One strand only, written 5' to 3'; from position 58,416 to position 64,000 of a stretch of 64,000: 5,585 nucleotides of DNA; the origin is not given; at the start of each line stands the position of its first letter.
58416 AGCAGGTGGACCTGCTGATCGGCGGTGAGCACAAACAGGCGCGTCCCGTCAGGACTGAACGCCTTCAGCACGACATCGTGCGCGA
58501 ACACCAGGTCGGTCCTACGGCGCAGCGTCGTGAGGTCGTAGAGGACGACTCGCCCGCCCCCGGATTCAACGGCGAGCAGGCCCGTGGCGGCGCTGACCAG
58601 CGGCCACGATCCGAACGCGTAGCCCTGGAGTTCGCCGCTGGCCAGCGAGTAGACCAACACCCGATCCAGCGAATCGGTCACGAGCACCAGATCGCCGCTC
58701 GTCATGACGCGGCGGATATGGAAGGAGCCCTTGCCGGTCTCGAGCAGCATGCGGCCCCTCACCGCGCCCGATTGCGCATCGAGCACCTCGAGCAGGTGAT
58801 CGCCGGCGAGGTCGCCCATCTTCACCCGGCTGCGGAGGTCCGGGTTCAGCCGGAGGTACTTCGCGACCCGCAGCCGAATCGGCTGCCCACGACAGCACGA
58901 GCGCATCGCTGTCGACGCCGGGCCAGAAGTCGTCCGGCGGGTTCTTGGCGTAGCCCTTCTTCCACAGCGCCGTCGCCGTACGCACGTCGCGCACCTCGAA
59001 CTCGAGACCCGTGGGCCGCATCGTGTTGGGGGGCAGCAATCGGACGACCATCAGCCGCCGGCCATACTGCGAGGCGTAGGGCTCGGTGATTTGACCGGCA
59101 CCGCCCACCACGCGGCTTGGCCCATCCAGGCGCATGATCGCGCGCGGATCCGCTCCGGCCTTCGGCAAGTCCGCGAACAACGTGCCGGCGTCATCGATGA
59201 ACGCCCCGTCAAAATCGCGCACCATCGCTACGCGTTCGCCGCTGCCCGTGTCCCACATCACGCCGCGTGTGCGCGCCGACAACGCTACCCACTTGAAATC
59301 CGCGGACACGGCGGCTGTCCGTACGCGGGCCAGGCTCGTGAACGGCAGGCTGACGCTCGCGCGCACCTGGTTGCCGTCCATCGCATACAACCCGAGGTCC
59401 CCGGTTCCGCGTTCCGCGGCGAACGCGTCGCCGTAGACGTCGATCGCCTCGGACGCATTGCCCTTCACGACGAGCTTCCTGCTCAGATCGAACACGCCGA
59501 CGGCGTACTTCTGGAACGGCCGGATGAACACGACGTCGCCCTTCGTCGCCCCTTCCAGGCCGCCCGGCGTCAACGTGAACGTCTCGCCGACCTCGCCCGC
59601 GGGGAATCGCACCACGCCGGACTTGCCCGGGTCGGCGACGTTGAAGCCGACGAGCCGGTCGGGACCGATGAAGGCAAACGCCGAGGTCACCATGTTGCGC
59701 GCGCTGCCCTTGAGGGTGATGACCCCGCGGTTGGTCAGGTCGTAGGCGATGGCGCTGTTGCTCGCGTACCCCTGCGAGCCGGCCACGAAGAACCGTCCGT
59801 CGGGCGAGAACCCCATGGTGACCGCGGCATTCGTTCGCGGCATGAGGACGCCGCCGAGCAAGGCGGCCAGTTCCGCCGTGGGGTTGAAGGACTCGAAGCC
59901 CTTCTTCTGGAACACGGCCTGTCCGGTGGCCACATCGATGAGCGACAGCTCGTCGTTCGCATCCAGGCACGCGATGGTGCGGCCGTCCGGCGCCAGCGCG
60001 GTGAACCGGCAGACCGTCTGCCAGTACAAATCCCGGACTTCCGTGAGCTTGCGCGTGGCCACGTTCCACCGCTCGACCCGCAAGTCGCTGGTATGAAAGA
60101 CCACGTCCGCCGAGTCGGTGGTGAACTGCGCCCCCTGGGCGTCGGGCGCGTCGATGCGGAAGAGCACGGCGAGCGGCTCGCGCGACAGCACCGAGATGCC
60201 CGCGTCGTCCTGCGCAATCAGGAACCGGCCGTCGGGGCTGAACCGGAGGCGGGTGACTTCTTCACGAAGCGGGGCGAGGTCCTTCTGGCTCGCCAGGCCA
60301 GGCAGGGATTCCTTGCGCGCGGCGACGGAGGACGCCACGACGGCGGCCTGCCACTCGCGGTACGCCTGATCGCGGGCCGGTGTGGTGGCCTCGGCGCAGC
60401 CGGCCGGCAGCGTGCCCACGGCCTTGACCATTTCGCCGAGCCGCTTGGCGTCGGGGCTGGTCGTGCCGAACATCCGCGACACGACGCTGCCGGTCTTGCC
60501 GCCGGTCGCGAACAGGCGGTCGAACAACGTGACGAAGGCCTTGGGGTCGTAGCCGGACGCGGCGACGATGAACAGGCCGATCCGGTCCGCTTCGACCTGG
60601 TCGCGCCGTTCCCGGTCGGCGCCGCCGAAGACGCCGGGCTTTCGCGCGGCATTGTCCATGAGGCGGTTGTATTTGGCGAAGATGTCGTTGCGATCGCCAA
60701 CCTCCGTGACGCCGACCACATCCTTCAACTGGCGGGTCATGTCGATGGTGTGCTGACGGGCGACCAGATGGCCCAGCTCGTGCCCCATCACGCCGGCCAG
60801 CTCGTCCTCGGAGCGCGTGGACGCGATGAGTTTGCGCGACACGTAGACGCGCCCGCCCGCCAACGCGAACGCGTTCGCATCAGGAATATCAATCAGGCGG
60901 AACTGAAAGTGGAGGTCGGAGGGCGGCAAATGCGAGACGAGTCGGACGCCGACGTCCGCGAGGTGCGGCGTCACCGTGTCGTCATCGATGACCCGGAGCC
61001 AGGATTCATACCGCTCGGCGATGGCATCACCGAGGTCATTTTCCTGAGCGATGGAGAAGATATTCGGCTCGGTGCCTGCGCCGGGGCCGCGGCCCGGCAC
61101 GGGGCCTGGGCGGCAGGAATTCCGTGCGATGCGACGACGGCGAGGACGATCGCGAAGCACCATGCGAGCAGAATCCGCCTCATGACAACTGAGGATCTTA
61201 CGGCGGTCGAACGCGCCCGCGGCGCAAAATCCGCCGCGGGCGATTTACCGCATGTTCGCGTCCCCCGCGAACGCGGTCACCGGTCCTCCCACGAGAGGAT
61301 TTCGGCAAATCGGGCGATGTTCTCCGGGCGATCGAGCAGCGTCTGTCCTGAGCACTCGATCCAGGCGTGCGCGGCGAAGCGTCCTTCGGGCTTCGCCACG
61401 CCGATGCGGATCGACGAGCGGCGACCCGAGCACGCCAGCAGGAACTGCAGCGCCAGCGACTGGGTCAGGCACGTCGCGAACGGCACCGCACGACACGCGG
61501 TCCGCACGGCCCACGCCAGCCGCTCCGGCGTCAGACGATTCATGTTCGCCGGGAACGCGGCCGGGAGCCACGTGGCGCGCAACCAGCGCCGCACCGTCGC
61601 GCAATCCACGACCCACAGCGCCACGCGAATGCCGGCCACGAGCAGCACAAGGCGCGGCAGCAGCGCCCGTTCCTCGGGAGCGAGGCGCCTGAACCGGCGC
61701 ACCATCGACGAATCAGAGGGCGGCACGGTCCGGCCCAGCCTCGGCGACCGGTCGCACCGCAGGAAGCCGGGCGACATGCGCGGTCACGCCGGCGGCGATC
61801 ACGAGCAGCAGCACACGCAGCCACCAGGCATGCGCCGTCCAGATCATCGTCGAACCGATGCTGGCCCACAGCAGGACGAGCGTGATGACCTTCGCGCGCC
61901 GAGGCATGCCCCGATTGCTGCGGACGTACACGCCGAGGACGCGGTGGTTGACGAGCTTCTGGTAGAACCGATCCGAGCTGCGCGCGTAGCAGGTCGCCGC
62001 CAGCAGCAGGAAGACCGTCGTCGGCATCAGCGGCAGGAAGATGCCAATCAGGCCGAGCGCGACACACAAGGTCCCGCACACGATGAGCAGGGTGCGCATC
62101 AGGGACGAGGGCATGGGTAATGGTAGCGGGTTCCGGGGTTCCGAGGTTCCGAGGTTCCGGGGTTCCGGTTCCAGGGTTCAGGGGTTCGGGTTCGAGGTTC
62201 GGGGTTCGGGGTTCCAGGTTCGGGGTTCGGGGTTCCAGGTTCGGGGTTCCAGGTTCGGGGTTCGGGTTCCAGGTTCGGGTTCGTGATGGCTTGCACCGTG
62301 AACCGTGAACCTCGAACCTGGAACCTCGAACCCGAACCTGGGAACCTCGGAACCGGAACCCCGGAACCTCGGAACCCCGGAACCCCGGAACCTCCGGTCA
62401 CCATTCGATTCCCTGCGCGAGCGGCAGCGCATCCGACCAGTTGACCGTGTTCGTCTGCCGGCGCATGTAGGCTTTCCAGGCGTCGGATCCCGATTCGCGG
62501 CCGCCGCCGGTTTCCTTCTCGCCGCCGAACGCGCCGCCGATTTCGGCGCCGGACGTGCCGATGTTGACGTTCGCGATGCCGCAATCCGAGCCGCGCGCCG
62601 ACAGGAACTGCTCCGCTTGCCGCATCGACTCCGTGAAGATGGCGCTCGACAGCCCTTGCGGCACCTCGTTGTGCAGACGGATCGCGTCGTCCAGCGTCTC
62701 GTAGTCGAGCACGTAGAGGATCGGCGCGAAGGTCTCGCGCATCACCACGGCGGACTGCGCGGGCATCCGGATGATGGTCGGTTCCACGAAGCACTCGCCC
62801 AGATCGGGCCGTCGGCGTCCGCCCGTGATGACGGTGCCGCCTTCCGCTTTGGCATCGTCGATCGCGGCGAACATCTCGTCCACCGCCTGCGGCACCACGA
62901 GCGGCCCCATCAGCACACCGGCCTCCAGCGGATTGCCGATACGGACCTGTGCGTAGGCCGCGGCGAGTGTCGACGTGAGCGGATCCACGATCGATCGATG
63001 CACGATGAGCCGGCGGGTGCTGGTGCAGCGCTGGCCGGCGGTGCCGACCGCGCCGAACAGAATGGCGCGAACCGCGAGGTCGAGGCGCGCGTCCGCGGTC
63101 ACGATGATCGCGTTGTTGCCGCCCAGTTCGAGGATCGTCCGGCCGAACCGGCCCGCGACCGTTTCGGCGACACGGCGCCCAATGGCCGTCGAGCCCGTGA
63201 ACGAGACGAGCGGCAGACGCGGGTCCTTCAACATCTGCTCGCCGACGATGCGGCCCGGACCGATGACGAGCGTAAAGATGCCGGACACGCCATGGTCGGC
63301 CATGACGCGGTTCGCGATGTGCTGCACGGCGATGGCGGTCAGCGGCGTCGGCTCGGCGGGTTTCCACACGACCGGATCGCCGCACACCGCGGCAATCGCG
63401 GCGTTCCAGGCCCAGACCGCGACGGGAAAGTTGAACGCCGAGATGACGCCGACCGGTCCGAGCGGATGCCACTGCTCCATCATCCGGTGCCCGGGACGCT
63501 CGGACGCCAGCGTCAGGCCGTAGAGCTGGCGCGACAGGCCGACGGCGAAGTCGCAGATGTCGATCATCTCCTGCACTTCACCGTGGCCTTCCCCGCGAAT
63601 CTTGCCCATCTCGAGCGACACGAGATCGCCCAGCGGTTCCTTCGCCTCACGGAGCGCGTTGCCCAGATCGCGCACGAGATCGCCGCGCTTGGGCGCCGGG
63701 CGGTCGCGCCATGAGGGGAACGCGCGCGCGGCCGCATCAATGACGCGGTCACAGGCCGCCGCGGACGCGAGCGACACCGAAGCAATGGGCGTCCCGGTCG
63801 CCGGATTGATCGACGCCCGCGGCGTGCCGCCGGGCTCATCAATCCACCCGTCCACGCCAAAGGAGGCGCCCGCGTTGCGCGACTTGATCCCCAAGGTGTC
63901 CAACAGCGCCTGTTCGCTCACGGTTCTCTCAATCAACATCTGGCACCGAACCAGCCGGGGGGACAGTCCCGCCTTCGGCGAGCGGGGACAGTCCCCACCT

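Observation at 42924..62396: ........-type short-period arrays forming very long imperfect hairpins at three gene boundaries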

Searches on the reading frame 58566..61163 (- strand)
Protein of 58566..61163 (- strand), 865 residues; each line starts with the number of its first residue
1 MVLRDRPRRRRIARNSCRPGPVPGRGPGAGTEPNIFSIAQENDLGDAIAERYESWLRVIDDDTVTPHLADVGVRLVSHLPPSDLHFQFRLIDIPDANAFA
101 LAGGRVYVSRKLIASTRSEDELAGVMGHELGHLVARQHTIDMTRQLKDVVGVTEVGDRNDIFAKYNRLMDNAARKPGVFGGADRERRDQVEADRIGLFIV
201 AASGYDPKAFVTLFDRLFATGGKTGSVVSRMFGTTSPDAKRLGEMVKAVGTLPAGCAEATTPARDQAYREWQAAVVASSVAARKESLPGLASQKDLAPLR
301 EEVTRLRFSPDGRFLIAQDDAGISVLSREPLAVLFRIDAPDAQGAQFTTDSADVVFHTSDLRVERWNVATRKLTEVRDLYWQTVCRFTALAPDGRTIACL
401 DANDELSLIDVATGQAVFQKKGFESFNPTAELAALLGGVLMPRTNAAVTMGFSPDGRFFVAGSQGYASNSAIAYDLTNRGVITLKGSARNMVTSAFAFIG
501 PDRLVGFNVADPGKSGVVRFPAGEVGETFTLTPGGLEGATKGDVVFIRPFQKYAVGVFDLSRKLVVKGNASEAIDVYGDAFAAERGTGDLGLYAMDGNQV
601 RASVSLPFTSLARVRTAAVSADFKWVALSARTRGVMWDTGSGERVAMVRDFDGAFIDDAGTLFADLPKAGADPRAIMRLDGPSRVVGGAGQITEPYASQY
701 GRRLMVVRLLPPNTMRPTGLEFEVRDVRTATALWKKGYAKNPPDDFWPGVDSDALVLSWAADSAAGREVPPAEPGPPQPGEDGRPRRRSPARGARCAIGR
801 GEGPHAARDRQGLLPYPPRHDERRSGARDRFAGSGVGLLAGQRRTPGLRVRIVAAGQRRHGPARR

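Call 17: search_protein_families(library=pfam, proteins=[window:58566-61163:-], max_evalue=0.001)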
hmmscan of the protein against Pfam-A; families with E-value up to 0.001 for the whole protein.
window:58566-61163:- (865 aa): 3 families
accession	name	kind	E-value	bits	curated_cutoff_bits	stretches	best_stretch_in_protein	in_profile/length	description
PF01435.24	Peptidase_M48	-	3.9e-21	76.2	20.3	1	72-229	11-166/186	Peptidase family M48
PF25174.1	Beta-prop_THOC3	-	7e-08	32.2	305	1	355-424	63-129/272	THOC3 beta-propeller domain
PF00400.38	WD40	-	0.00056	20.8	27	0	302-317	13-28/39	WD domain, G-beta repeat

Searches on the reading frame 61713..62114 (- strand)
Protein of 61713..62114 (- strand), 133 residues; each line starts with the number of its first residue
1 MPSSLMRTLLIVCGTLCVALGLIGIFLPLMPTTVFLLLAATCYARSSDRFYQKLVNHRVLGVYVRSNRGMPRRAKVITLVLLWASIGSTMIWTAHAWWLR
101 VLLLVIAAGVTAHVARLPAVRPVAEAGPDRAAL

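Call 17: search_protein_families(library=pfam, proteins=[window:61713-62114:-], max_evalue=0.001)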
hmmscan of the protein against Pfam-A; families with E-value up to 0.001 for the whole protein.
window:61713-62114:- (133 aa): 1 family
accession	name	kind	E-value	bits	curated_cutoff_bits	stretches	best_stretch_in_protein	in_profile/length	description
PF04304.18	DUF454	-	5e-35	120.4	35.1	1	7-118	1-114/115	Protein of unknown function (DUF454)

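Call 61: find_encoding_contigs(protein=window:61713-62114:-, flank=3000, max_places=10)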
Protein window:61713-62114:- (133 aa): no gene with exactly this product is on record in the collection.

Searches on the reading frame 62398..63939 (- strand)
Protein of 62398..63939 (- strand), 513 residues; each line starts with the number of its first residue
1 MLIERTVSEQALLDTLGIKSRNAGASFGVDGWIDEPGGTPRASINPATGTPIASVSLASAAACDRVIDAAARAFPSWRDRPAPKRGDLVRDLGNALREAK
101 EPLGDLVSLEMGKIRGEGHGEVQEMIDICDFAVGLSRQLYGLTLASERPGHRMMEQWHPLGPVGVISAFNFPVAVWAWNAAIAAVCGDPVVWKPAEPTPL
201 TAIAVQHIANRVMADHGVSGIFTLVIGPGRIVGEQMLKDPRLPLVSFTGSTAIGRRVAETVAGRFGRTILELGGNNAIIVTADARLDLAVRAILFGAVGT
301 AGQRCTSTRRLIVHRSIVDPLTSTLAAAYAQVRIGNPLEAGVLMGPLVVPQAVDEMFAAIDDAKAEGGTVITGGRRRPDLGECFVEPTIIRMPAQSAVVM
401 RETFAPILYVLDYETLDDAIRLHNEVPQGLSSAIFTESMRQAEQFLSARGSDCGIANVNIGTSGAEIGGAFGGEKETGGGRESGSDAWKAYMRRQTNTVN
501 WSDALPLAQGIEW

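Call 17: search_protein_families(library=pfam, proteins=[window:62398-63939:-], max_evalue=0.001)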
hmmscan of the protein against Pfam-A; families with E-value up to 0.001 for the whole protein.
window:62398-63939:- (513 aa): 1 family
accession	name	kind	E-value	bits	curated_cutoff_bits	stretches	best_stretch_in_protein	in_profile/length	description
PF00171.27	Aldedh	-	2.1e-132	442.4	23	1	32-496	1-460/461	Aldehyde dehydrogenase family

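Call 18: find_encoding_contigs(protein=window:62398-63939:-, flank=10000, max_places=6)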
Protein window:62398-63939:- (513 aa): no gene with exactly this product is on record in the collection.

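Call 19: find_homologous_proteins(query=window:62398-63939:-, max_evalue=1e-50)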
Query window:62398-63939:- (513 aa): 8000 proteins with E <= 1e-50 among 8000 candidates; the best 120 are listed.
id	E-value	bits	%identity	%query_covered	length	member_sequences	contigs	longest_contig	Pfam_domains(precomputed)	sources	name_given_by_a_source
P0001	0.0e+0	1131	100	99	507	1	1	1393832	PF00171.28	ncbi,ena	-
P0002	1.3e-297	1006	87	100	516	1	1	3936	PF00171.28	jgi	jgi:aldehyde dehydrogenase (NAD+)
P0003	3.9e-295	998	86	98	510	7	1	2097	PF00171.28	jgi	jgi:aldehyde dehydrogenase (NAD+)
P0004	3.5e-291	984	87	98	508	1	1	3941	PF00171.28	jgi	jgi:aldehyde dehydrogenase (NAD+)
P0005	5.9e-291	984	86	99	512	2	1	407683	PF00171.28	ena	-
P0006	1.3e-290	983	86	99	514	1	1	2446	PF00171.28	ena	-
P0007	1.3e-289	979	86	99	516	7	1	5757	PF00171.28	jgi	jgi:aldehyde dehydrogenase (NAD+)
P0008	2.1e-289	979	86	98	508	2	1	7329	PF00171.28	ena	-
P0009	3.1e-288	975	85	99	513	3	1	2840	PF00171.28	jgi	-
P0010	5.2e-288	974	85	98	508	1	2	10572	PF00171.28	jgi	jgi:aldehyde dehydrogenase (NAD+)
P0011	6.9e-288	974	85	98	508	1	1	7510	PF00171.28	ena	-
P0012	7.0e-288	974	85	99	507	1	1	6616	PF00171.28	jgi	-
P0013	3.2e-287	971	84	100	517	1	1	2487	PF00171.28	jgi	jgi:aldehyde dehydrogenase (NAD+)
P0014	1.9e-286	969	85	98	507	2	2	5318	PF00171.28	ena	-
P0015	9.5e-286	967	85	99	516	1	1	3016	PF00171.28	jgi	jgi:aldehyde dehydrogenase (NAD+)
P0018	6.6e-285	964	83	99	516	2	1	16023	PF00171.28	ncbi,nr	ncbi:MAG TPA: aldehyde dehydrogenase family protein [Vicinamibacterales bacterium]|nr:aldehyde dehyd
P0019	2.4e-284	962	85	98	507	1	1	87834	PF00171.28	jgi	jgi:aldehyde dehydrogenase (NAD+)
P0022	8.3e-282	954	84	99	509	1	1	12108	PF00171.28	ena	-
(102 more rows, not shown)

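Call 20: find_encoding_contigs(protein=P0001, flank=10000, max_places=3)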
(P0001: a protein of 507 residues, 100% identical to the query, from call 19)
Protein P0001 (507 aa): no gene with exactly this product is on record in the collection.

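Call 21: find_encoding_contigs(protein=P0005, flank=10000, max_places=3)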
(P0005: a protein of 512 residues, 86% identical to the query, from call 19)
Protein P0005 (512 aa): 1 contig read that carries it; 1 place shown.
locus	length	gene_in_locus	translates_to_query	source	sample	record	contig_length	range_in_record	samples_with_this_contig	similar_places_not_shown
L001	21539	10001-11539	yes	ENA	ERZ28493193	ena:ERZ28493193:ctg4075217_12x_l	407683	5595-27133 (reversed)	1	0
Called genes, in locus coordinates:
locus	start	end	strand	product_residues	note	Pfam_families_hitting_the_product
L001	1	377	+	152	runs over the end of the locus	-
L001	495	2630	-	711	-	PF11897:DUF3417, PF00343:Phosphorylase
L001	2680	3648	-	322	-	PF00291:PALP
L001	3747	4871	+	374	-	PF01112:Asparaginase_2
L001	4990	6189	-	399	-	-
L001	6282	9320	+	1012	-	PF20434:BD-FAE (weak), PF00326:Peptidase_S9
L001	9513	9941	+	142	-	PF00692:dUTPase, PF22769:DCD (weak)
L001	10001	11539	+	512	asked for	PF00171:Aldedh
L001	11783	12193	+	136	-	PF04304:DUF454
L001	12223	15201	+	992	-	PF02012:BNR (faint), PF14870:PSII_BNR (faint), PF15902:Sortilin-Vps10 (weak)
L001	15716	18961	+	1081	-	PF02012:BNR (faint), PF15902:Sortilin-Vps10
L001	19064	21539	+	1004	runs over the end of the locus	PF15899:BNR_6 (faint), PF15902:Sortilin-Vps10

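Call 22: find_encoding_contigs(protein=P0019, flank=10000, max_places=3)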
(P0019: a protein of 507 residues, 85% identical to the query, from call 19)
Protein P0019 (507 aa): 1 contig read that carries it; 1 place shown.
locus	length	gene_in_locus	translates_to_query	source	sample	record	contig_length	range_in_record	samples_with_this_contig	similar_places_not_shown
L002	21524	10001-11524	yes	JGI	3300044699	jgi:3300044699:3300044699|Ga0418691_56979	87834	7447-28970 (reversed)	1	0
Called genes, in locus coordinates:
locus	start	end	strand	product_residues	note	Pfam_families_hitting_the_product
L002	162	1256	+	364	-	PF01406:tRNA-synt_1e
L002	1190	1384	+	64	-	-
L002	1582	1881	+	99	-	PF00202:Aminotran_3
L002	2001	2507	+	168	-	PF00202:Aminotran_3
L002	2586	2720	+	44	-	PF00202:Aminotran_3 (weak)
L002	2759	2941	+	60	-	-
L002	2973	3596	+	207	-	-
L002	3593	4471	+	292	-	-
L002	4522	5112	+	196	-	PF22285:DUF6962, PF07695:7TMR-DISM_7TM (faint)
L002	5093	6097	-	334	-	PF03576:Peptidase_S58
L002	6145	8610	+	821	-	PF26550:Tricorn_2nd (faint)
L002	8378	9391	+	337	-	PF20434:BD-FAE, PF00326:Peptidase_S9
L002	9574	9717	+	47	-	-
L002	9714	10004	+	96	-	PF00692:dUTPase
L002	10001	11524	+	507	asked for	PF00171:Aldedh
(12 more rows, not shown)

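Call 41: find_related_loci(query=window:62398-63939:-, collection=metagenome_contigs, flank=3000)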
Query window:62398-63939:- (513 aa) in metagenome_contigs; peptide patterns used: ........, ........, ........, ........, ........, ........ (x = any residue, [..] = any of these).
600 stretches matched a pattern (row limit reached: there are more); 596 encode a relative of the query (tblastn E <= 1e-3); the best 80 are kept; 80 distinct loci.
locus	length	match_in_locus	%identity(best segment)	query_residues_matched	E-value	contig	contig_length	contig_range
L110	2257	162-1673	79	6-513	0e+0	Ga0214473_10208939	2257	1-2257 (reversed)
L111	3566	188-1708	73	7-513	0e+0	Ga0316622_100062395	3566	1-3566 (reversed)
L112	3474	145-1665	70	7-513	0e+0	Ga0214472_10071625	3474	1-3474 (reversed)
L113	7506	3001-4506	70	12-513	0e+0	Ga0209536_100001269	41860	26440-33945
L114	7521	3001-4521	71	7-513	0e+0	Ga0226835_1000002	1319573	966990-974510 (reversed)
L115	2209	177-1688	70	10-513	0e+0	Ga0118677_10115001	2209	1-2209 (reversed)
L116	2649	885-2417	68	3-513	0e+0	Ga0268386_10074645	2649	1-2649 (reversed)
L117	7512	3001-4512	71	10-513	0e+0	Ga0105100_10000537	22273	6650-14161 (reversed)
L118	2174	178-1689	68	10-513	0e+0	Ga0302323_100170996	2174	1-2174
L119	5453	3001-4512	69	10-513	0e+0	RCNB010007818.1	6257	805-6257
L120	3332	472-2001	67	2-513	0e+0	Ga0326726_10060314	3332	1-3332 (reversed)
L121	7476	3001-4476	69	22-513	0e+0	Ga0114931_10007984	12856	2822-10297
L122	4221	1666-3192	67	5-513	0e+0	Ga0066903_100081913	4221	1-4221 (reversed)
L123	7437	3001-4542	67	1-513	0e+0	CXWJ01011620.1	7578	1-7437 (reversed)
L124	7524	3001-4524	70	4-513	0e+0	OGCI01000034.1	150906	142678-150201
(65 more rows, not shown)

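Call 43: find_encoding_contigs(protein=P0010, flank=5000, max_places=2)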
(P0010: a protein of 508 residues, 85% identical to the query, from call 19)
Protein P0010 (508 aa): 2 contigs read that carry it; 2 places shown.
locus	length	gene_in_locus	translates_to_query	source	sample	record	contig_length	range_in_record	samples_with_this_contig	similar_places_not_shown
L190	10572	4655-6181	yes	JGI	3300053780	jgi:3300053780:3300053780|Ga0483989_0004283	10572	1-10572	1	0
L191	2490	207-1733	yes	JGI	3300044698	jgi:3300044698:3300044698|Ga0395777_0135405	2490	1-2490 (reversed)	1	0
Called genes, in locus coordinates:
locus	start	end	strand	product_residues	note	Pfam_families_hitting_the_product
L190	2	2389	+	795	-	?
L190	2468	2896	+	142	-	PF00692:dUTPase, PF22769:DCD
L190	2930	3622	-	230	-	PF04264:YceI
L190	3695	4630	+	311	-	PF05762:VWA_CoxE (weak), PF00092:VWA, PF13519:VWA_2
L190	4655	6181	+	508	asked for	PF00171:Aldedh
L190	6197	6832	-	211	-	-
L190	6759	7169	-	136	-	-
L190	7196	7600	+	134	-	PF04304:DUF454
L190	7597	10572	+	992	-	?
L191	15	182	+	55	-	-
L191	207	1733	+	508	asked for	PF00171:Aldedh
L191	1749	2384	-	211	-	-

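Call 44: find_encoding_contigs(protein=P0018, flank=8000, max_places=2)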
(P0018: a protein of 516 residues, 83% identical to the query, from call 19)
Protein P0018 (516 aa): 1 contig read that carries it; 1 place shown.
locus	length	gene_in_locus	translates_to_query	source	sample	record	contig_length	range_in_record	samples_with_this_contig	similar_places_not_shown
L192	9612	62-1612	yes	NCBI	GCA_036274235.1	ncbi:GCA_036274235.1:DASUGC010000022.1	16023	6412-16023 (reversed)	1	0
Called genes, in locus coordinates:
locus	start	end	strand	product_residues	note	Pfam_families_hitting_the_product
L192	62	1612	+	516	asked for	PF00171:Aldedh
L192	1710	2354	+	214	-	-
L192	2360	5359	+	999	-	PF02012:BNR (faint), PF15902:Sortilin-Vps10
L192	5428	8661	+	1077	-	PF02012:BNR (faint), PF24316:Tli3 (faint), PF15902:Sortilin-Vps10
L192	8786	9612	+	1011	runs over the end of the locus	-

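Call 45: find_encoding_contigs(protein=P0008, flank=5000, max_places=2)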
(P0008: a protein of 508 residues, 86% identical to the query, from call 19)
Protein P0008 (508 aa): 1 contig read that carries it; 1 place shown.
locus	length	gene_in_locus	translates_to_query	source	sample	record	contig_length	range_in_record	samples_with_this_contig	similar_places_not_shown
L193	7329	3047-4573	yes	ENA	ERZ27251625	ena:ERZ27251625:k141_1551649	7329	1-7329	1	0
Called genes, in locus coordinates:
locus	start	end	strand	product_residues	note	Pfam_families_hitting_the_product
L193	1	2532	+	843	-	?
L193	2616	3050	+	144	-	PF00692:dUTPase, PF22769:DCD (weak)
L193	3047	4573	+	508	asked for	PF00171:Aldedh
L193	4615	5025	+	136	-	PF04304:DUF454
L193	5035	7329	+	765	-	?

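Call 46: find_encoding_contigs(protein=P0022, flank=6000, max_places=2)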
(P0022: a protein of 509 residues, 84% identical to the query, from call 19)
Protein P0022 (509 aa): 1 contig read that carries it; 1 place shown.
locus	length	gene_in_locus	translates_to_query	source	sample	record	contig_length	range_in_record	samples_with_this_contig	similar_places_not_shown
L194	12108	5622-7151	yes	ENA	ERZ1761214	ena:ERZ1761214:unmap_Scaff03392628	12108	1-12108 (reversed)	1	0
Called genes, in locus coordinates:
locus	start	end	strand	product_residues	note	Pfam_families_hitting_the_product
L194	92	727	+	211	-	PF22285:DUF6962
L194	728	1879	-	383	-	PF03576:Peptidase_S58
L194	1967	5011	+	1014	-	PF20434:BD-FAE (weak), PF00326:Peptidase_S9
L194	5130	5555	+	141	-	PF00692:dUTPase, PF22769:DCD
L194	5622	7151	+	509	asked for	PF00171:Aldedh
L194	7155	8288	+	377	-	PF01261:AP_endonuc_2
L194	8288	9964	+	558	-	PF00370:FGGY_N, PF02782:FGGY_C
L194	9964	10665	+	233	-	PF00596:Aldolase_II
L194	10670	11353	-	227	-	PF00977:His_biosynth, PF01884:PcrB (faint)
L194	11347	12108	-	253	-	?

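Call 82: find_encoding_contigs(protein=P0002, flank=3000, max_places=3)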
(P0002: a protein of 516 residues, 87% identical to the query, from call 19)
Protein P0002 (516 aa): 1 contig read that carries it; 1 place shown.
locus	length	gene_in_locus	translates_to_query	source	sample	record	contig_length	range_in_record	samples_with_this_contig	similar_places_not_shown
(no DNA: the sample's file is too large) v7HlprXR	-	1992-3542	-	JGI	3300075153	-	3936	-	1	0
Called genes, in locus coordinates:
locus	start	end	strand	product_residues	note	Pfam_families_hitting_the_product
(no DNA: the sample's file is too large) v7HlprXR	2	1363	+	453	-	?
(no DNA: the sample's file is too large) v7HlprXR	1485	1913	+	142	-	PF00692:dUTPase, PF22769:DCD (weak)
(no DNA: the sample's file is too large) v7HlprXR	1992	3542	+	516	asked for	PF00171:Aldedh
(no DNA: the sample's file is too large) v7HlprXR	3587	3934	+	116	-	?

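Call 83: find_encoding_contigs(protein=P0004, flank=3000, max_places=3)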
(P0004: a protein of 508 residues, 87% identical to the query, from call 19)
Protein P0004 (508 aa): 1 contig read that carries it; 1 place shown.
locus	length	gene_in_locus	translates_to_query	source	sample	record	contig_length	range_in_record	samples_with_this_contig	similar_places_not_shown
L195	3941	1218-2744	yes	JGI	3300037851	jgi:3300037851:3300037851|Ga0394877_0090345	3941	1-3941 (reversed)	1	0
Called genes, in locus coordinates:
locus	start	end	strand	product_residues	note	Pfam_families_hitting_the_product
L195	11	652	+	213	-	PF00326:Peptidase_S9, PF20434:BD-FAE (weak)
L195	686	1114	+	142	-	PF00692:dUTPase, PF22769:DCD (weak)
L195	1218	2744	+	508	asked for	PF00171:Aldedh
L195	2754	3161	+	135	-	PF04304:DUF454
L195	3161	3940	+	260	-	?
